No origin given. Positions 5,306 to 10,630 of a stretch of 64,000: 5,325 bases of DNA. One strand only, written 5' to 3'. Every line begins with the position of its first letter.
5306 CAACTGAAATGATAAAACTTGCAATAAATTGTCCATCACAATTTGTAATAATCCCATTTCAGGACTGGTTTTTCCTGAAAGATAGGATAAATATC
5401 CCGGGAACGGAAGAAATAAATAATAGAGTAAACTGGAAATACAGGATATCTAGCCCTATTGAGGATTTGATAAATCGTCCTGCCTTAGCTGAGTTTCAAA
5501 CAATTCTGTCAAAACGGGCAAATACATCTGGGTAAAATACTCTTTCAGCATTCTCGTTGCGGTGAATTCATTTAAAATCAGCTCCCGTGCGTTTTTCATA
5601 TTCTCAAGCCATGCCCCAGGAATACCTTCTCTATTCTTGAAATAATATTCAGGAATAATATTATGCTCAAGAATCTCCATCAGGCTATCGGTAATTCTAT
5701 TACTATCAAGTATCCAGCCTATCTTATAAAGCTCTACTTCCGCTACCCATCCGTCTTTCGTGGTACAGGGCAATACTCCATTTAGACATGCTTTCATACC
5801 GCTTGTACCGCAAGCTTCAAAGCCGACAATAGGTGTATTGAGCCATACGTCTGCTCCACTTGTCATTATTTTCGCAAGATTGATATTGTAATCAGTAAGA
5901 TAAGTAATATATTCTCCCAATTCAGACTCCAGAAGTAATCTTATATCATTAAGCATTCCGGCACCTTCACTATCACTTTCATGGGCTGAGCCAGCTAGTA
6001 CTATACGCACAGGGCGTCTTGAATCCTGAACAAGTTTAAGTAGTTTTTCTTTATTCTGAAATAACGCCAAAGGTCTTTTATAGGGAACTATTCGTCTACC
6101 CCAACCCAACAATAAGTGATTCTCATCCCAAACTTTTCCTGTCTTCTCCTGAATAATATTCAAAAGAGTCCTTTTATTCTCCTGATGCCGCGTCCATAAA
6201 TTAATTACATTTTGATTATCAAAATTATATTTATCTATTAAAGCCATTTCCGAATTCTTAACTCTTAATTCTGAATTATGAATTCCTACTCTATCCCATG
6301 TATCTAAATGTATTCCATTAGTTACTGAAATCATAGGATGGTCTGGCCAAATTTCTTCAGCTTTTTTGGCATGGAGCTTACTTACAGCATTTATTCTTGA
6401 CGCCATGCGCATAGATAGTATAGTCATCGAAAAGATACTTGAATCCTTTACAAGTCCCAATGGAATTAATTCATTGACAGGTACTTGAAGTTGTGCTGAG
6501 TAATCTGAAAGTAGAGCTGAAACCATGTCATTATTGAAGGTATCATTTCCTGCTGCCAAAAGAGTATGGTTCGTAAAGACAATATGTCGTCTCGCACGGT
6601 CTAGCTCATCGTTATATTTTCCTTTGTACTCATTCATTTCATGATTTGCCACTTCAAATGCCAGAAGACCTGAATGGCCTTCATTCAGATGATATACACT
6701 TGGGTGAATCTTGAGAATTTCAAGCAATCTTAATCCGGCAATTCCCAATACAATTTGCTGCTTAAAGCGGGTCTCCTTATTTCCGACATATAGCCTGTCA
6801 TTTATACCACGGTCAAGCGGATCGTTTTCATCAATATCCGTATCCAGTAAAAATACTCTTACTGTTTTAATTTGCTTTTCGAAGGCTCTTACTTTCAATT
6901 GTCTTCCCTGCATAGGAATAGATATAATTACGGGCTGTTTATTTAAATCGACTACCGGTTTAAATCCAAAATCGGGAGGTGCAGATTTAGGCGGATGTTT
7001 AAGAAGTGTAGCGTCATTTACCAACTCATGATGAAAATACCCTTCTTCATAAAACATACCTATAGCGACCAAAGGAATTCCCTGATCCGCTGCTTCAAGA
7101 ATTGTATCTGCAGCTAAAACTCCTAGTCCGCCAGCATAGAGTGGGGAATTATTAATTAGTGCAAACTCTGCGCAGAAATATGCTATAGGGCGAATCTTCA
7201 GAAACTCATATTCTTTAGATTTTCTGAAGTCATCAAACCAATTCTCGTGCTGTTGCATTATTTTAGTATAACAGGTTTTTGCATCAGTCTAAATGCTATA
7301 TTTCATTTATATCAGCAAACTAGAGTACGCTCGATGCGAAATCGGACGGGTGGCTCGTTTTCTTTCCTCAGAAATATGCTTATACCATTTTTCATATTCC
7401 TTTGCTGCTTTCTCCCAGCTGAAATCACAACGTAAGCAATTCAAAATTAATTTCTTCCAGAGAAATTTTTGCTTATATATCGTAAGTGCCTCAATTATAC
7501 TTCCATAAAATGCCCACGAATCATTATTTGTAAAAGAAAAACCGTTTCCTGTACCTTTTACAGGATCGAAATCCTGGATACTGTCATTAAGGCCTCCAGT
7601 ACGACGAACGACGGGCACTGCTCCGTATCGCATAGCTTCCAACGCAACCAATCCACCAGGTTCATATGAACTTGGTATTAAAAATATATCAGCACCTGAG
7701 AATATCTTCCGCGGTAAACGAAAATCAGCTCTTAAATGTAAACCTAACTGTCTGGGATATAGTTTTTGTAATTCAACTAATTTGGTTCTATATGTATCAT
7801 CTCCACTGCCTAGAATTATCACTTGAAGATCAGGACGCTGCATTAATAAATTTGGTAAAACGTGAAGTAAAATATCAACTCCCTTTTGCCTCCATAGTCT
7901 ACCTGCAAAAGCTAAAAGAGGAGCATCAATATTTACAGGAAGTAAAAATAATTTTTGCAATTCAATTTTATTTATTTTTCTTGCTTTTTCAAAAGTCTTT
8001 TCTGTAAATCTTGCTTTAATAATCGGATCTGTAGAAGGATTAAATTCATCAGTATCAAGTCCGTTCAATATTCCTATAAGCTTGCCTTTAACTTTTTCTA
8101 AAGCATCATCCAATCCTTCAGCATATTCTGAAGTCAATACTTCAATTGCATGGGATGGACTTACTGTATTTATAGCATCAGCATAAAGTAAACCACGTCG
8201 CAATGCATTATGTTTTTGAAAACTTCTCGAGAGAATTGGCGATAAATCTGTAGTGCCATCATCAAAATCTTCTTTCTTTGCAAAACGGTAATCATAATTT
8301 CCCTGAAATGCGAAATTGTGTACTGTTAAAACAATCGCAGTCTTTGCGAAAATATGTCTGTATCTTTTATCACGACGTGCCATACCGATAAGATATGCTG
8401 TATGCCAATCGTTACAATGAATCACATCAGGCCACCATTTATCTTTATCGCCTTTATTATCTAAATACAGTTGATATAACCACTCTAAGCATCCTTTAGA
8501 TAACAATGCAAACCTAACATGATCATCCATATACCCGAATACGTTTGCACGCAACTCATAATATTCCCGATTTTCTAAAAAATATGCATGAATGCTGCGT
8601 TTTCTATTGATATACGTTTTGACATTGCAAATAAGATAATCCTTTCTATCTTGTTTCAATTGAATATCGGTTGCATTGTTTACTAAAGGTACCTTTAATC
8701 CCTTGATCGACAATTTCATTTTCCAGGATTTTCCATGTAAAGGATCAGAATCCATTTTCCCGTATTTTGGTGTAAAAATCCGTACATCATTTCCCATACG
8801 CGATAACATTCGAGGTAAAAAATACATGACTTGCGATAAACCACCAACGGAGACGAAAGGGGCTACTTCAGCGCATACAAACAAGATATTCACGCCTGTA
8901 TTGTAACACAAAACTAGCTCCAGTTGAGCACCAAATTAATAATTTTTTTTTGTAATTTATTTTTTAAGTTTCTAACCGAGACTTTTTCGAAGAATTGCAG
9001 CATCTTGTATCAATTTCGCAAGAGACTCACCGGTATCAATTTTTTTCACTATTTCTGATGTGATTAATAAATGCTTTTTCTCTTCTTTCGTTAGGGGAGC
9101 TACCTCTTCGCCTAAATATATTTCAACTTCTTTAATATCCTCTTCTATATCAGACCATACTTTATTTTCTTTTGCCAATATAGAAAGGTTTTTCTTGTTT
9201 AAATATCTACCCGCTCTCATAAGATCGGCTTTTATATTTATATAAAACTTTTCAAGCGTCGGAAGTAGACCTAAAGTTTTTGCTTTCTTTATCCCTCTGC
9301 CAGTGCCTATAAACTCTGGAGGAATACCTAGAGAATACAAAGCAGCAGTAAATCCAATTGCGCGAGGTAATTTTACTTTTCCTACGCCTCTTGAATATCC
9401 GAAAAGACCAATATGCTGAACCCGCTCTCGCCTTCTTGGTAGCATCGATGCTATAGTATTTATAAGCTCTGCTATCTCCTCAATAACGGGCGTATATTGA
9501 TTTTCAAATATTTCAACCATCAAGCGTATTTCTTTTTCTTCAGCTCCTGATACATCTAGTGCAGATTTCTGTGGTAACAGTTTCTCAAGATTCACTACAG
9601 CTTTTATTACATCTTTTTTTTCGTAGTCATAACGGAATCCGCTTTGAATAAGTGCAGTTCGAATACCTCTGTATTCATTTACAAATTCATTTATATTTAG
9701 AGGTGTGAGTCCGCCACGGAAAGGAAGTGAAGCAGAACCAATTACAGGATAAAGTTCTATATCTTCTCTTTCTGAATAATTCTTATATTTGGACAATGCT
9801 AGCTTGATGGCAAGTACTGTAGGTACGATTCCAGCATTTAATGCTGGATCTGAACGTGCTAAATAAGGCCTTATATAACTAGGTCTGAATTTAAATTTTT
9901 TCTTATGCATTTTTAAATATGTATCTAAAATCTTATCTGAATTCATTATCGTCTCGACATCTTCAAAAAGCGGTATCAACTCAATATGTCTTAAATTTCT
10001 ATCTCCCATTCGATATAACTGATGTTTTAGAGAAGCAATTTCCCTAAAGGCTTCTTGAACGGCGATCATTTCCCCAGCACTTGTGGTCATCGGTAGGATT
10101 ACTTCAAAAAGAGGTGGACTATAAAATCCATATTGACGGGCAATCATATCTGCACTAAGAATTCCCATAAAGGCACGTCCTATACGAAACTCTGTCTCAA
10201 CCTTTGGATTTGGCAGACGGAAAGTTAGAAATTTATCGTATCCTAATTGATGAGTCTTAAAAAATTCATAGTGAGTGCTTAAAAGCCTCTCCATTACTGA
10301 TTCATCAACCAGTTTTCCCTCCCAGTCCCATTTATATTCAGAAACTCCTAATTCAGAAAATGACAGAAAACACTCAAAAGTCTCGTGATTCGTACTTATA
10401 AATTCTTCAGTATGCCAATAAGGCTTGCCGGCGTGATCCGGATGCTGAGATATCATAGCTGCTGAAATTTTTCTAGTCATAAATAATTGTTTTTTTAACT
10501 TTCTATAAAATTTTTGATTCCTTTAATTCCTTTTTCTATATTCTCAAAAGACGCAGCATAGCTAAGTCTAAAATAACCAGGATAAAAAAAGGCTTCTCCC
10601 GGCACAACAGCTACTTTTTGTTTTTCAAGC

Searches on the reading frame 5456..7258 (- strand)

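Call 7: search_protein_families(library=pfam, proteins=[window:5456-7258:-], max_evalue=0.00001)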
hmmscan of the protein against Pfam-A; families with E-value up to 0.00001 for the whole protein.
window:5456-7258:- (600 aa): 1 family
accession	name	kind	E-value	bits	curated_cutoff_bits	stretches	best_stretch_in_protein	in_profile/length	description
PF00343.26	Phosphorylase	-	7.4e-20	71.2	27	1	188-509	219-583/713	Carbohydrate phosphorylase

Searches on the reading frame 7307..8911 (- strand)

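Call 7: search_protein_families(library=pfam, proteins=[window:7307-8911:-], max_evalue=0.00001)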
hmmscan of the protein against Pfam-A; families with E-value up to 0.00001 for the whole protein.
window:7307-8911:- (534 aa): 4 families
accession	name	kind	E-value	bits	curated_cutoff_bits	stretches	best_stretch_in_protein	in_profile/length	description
PF08323.17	Glyco_transf_5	-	4e-57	194.1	22.7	1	8-272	1-238/239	Starch synthase catalytic domain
PF00534.26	Glycos_transf_1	-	5.2e-23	81.9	26.4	1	329-478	14-158/172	Glycosyl transferases group 1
PF13692.12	Glyco_trans_1_4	-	2.5e-17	63.9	27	1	331-476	2-140/142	Glycosyl transferases group 1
PF13439.12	Glyco_transf_4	-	3.9e-09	37.2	28.5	0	156-255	68-145/170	Glycosyltransferase Family 4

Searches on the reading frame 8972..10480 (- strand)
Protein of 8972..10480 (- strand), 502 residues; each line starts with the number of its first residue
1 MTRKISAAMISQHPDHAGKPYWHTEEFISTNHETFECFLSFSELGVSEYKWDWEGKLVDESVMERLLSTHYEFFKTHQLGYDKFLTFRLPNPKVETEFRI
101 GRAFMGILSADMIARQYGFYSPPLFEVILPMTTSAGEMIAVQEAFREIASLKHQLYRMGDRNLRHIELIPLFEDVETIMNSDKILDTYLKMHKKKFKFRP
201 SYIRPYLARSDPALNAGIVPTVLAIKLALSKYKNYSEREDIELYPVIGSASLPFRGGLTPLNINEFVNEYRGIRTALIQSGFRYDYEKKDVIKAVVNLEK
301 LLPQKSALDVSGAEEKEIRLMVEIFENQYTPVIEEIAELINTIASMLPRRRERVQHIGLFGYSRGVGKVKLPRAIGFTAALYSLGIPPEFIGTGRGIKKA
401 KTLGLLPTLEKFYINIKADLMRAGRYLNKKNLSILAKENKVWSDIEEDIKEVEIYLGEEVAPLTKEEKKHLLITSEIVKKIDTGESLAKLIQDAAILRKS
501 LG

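Call 101: search_protein_families(library=pfam, proteins=[window:8972-10480:-], max_evalue=0.00001)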
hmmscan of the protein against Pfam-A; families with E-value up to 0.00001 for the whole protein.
window:8972-10480:- (502 aa): 1 family
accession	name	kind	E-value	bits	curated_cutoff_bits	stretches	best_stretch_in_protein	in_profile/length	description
PF14010.12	PEPcase_2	-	3.6e-133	445.1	25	1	5-502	1-493/493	Phosphoenolpyruvate carboxylase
